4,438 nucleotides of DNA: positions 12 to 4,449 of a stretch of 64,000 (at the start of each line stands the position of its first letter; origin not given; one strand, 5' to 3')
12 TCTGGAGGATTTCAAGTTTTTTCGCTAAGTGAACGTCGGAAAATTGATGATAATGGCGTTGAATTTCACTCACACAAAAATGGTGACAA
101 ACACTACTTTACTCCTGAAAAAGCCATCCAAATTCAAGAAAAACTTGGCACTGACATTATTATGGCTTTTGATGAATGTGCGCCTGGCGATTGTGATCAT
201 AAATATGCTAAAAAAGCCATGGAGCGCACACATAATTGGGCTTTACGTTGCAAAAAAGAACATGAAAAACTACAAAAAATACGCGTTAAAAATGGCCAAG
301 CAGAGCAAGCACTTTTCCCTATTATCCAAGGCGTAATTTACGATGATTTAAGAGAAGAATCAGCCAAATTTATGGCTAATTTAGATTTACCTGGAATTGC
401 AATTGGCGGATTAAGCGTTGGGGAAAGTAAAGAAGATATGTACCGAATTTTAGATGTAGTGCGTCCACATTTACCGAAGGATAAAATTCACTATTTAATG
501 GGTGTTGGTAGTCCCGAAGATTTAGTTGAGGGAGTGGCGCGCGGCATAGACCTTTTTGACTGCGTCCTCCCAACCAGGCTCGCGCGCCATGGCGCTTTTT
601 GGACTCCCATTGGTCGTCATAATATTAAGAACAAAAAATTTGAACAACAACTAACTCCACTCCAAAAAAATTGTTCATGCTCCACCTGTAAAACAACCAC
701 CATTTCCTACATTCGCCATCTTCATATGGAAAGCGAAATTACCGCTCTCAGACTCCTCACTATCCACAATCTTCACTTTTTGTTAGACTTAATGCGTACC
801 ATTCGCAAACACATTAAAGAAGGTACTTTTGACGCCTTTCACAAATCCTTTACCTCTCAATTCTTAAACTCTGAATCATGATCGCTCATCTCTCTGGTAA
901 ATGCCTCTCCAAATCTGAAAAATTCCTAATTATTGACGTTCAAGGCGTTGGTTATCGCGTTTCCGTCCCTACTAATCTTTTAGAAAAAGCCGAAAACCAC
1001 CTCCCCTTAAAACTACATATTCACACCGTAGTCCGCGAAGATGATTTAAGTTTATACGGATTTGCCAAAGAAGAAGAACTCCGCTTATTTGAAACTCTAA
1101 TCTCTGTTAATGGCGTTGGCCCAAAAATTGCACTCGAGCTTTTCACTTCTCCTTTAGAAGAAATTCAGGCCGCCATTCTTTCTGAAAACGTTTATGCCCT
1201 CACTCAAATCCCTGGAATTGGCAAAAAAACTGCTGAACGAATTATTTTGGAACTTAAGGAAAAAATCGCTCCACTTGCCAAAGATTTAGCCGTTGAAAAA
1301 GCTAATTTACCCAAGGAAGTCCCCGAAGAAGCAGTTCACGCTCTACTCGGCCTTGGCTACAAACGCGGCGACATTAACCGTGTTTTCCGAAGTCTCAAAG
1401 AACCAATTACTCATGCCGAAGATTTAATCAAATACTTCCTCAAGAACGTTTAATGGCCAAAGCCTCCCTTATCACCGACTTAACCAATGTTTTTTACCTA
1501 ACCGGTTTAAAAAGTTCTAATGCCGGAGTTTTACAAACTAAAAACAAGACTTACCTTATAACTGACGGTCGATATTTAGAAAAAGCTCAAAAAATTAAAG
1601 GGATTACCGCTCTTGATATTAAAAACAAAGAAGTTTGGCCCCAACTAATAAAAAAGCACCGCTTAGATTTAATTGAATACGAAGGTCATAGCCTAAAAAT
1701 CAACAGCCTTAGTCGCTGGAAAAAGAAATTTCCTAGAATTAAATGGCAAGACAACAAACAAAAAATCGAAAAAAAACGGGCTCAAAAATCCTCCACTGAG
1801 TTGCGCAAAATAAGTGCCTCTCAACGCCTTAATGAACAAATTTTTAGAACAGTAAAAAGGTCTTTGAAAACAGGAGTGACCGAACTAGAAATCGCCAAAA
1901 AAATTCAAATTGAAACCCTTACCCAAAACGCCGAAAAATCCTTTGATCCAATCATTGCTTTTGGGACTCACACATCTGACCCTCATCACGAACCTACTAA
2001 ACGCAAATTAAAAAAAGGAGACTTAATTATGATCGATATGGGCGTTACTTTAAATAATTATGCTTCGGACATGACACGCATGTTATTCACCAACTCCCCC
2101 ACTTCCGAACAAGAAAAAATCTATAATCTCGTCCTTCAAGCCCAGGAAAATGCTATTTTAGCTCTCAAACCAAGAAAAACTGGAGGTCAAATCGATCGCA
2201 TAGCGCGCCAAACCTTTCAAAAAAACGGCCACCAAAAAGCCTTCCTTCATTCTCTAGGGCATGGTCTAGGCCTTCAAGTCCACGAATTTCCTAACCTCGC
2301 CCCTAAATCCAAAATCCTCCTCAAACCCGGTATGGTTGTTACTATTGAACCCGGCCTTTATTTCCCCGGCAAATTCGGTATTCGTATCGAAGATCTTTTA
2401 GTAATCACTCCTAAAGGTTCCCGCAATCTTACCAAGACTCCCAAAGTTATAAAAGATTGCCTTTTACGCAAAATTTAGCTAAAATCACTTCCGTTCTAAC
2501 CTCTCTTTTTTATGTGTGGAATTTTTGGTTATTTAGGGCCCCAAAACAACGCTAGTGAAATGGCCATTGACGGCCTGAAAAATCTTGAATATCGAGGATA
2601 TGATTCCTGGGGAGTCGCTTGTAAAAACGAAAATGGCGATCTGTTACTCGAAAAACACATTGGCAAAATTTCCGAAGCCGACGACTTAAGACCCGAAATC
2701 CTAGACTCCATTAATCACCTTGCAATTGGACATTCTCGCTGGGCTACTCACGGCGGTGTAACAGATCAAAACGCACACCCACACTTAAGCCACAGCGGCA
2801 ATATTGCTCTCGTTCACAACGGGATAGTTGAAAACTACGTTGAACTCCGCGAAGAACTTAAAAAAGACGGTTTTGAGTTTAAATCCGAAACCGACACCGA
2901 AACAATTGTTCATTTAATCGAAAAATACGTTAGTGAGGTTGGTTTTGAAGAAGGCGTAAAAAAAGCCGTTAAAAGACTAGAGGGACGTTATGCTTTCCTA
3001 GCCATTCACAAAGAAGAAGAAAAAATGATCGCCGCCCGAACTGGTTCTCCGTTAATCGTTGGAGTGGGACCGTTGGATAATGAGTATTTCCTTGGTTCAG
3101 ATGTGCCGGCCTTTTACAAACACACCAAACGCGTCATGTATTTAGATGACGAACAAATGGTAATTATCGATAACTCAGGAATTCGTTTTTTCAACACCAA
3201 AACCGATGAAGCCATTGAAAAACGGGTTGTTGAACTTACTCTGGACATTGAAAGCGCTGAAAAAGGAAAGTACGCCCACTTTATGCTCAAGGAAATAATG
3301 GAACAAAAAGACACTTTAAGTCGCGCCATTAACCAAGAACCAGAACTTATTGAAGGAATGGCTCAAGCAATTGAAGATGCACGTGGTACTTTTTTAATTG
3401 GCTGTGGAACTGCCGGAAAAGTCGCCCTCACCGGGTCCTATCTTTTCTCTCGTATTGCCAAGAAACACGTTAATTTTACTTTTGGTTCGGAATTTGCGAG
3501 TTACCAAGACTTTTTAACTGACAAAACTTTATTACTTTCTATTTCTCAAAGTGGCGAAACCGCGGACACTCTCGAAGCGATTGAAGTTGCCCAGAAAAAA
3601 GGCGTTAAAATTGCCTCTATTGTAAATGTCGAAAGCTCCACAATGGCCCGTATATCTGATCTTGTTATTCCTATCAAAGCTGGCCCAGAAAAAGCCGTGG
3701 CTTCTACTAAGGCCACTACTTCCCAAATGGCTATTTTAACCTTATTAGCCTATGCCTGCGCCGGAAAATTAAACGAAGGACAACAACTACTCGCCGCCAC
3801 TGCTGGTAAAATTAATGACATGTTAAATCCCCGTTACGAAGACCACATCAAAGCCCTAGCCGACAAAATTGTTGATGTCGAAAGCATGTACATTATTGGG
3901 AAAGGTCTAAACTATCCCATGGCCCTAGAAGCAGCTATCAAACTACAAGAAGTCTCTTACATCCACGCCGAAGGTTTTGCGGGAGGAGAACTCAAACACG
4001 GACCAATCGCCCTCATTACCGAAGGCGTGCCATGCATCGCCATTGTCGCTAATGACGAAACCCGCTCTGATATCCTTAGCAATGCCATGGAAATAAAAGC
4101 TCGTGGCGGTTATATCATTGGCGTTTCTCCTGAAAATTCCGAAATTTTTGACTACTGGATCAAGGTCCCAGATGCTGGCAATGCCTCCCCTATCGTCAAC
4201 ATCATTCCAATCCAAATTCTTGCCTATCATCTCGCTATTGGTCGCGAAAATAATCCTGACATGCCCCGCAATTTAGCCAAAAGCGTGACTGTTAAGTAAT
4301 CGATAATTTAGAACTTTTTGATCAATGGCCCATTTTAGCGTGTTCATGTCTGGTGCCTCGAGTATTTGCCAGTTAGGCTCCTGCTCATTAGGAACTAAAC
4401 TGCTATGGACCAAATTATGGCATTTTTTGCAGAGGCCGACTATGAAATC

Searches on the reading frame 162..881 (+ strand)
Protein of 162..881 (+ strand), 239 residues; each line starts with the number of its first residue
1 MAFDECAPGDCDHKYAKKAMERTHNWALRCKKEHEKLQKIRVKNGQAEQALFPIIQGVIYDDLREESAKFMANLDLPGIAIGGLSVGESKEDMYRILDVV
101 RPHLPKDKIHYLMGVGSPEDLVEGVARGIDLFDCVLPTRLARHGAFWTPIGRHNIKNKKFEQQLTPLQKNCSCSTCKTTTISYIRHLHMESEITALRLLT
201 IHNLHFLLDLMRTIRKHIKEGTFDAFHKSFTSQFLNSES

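Call 87: search_protein_families(library=pfam, proteins=[window:162-881:+], max_evalue=0.001)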
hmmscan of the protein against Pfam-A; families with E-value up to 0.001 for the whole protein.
window:162-881:+ (239 aa): 1 family
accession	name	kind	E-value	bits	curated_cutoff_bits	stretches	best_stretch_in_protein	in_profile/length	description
PF01702.25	TGT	-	2.5e-93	313.4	26.3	1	1-233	131-354/357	Queuine tRNA-ribosyltransferase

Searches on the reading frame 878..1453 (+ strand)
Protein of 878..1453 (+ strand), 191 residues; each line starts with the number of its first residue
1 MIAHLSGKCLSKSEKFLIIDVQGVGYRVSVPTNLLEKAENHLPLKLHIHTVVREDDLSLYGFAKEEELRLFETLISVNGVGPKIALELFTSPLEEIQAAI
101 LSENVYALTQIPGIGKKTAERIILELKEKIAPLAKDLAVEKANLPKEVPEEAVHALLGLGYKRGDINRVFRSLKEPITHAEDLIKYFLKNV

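Call 87: search_protein_families(library=pfam, proteins=[window:878-1453:+], max_evalue=0.001)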
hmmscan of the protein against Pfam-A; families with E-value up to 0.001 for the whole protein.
window:878-1453:+ (191 aa): 7 families
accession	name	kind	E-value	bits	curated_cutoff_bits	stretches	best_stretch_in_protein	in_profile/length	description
PF01330.27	RuvA_N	-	3.2e-20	72.4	23.6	1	1-61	1-61/61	RuvA N terminal domain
PF14520.12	HHH_5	-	1.8e-17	64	27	1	71-128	1-57/57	Helix-hairpin-helix domain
PF00633.29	HHH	-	2.8e-07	30.5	24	1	108-123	13-28/30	Helix-hairpin-helix motif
PF07499.19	RuvA_C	-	7.5e-07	30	24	1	150-185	4-40/47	RuvA, C-terminal domain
PF21176.3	RecR_HhH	-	3.2e-06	27.3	27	1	106-137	6-37/45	RecR, helix-hairpin-helix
PF12826.13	HHH_2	-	0.00038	21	27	0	101-123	30-52/64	Helix-hairpin-helix motif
PF14716.13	HHH_8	-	0.00041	21.1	30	0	106-126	48-68/73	Helix-hairpin-helix domain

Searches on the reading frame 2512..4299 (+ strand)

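Call 87: search_protein_families(library=pfam, proteins=[window:2512-4299:+], max_evalue=0.001)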
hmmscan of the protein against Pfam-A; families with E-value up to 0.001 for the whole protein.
window:2512-4299:+ (595 aa): 5 families
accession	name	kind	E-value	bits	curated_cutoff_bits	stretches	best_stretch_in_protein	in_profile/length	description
PF01380.27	SIS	-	1.3e-43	148.4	25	2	287-413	2-129/131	SIS domain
PF13522.11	GATase_6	-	1e-22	81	27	1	69-186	11-121/130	Glutamine amidotransferase domain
PF13537.11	GATase_7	-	6.4e-20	71.8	25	1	84-201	9-121/123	Glutamine amidotransferase domain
PF13230.11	GATase_4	-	0.00011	21.7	23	1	31-144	34-146/272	Glutamine amidotransferases class-II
PF13580.11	SIS_2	-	0.00071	20.1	27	0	323-370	90-136/138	SIS domain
